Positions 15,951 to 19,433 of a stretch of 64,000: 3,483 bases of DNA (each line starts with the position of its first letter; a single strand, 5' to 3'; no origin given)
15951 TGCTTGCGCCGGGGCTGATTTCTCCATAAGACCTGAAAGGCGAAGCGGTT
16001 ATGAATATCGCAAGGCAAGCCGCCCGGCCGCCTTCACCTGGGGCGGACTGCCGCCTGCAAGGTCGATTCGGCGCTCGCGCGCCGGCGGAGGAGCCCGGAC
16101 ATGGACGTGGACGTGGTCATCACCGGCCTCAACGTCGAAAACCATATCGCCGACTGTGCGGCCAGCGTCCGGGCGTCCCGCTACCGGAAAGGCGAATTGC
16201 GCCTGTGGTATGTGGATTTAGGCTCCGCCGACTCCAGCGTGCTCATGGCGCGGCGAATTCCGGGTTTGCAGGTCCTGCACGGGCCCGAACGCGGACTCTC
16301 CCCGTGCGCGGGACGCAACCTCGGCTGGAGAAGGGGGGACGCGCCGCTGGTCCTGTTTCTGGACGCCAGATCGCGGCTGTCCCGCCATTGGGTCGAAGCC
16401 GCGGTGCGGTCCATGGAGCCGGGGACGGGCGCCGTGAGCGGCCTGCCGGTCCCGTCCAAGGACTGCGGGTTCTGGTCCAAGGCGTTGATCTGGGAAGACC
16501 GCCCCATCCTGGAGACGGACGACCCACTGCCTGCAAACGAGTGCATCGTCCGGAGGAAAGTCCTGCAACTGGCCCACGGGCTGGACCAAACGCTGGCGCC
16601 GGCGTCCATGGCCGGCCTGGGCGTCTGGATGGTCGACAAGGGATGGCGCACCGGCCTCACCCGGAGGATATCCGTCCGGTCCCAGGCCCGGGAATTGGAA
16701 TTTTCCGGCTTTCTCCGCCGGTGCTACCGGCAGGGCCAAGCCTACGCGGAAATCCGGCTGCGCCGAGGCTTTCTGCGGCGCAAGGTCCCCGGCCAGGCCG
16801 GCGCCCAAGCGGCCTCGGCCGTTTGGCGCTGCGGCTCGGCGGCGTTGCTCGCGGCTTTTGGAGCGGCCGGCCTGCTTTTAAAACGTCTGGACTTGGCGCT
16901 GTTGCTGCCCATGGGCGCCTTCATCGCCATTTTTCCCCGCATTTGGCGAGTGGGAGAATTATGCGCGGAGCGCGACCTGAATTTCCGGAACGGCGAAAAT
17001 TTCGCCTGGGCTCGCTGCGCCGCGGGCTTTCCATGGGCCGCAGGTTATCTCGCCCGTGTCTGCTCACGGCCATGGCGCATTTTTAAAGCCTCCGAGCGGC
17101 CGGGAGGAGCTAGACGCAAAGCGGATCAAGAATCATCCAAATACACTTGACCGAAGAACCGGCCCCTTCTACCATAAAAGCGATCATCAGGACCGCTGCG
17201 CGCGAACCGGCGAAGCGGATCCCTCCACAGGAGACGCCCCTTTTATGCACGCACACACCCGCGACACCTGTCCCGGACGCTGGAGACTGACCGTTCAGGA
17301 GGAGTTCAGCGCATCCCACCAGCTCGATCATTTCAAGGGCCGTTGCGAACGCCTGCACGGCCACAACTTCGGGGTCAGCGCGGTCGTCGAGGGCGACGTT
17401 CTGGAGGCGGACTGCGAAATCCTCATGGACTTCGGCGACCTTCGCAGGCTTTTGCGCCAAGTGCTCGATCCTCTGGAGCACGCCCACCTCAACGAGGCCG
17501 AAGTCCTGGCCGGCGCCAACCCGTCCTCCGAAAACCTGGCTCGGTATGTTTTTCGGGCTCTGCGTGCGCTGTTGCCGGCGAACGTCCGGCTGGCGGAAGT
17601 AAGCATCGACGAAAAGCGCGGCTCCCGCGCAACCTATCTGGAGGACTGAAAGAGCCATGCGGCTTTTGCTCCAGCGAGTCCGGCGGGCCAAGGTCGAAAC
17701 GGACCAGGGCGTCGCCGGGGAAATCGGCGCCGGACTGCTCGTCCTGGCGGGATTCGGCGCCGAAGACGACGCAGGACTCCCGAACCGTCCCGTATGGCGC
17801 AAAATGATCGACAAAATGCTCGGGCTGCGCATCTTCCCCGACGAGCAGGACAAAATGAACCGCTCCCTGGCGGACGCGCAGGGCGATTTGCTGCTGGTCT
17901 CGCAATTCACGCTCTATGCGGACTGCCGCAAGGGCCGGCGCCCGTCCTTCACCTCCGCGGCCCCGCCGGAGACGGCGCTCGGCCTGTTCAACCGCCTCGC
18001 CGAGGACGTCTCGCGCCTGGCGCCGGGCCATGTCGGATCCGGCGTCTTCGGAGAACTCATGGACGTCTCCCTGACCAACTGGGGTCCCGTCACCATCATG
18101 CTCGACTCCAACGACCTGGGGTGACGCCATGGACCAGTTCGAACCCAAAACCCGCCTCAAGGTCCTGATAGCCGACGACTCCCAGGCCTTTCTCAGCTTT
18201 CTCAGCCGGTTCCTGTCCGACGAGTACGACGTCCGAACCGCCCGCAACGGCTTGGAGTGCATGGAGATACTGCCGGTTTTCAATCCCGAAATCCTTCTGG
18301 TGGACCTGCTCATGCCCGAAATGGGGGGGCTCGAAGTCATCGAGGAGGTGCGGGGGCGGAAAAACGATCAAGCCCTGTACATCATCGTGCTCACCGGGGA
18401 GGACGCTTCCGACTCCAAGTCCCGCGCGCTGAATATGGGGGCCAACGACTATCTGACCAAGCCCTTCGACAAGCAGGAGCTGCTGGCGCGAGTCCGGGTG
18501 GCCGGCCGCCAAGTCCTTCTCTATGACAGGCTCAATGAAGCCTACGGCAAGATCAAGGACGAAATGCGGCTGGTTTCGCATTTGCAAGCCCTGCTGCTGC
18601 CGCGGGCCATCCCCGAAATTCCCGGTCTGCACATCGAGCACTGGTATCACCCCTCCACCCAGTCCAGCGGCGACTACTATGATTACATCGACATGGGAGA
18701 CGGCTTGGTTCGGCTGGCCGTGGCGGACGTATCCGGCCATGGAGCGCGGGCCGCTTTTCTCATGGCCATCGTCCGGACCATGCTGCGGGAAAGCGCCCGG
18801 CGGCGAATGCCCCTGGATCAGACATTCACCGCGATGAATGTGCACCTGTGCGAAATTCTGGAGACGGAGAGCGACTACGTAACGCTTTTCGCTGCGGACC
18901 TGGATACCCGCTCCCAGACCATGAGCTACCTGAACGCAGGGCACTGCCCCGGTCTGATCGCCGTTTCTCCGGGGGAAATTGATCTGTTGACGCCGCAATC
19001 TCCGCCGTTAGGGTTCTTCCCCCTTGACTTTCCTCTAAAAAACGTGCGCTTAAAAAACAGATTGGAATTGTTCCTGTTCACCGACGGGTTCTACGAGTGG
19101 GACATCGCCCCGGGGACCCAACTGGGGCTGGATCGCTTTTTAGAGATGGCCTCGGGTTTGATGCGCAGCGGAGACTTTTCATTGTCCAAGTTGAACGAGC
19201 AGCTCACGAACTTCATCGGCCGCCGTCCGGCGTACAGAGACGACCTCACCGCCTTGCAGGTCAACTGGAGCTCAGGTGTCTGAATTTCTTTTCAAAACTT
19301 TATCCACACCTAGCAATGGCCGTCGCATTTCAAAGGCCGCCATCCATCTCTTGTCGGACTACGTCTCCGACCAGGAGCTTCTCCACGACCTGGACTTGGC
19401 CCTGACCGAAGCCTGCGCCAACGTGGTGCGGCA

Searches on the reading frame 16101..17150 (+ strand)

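Call 42: search_protein_families(library=pfam, proteins=[window:16101-17150:+], max_evalue=0.0001)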
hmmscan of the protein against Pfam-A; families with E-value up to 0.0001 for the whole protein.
window:16101-17150:+ (349 aa): 1 family
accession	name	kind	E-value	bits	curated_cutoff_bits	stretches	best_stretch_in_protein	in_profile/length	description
PF00535.33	Glycos_transf_2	-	1.4e-09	38.5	23.3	1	5-129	2-129/168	Glycosyl transferase family 2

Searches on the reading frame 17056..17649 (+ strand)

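Call 42: search_protein_families(library=pfam, proteins=[window:17056-17649:+], max_evalue=0.0001)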
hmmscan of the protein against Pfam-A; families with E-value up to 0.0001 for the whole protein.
window:17056-17649:+ (197 aa): 1 family
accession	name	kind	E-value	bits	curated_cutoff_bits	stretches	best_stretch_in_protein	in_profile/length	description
PF01242.24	PTPS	-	3.3e-31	108.2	22.4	1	78-195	2-119/121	6-pyruvoyl tetrahydropterin synthase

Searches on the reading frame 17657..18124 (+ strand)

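Call 42: search_protein_families(library=pfam, proteins=[window:17657-18124:+], max_evalue=0.0001)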
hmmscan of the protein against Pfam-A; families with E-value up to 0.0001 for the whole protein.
window:17657-18124:+ (155 aa): 1 family
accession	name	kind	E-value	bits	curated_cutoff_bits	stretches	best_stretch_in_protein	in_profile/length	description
PF02580.21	Tyr_Deacylase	-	2.4e-48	164.5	25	1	2-150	1-144/144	D-Tyr-tRNA(Tyr) deacylase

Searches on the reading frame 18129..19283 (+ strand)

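Call 42: search_protein_families(library=pfam, proteins=[window:18129-19283:+], max_evalue=0.0001)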
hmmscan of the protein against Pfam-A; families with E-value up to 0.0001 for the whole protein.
window:18129-19283:+ (384 aa): 2 families
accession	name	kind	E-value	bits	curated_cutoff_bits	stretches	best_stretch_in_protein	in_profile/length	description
PF07228.17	SpoIIE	-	4.3e-32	112.1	25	1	191-380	2-191/192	Stage II sporulation protein E (SpoIIE)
PF00072.30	Response_reg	-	9.4e-26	90.6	30.2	1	12-123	1-111/111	Response regulator receiver domain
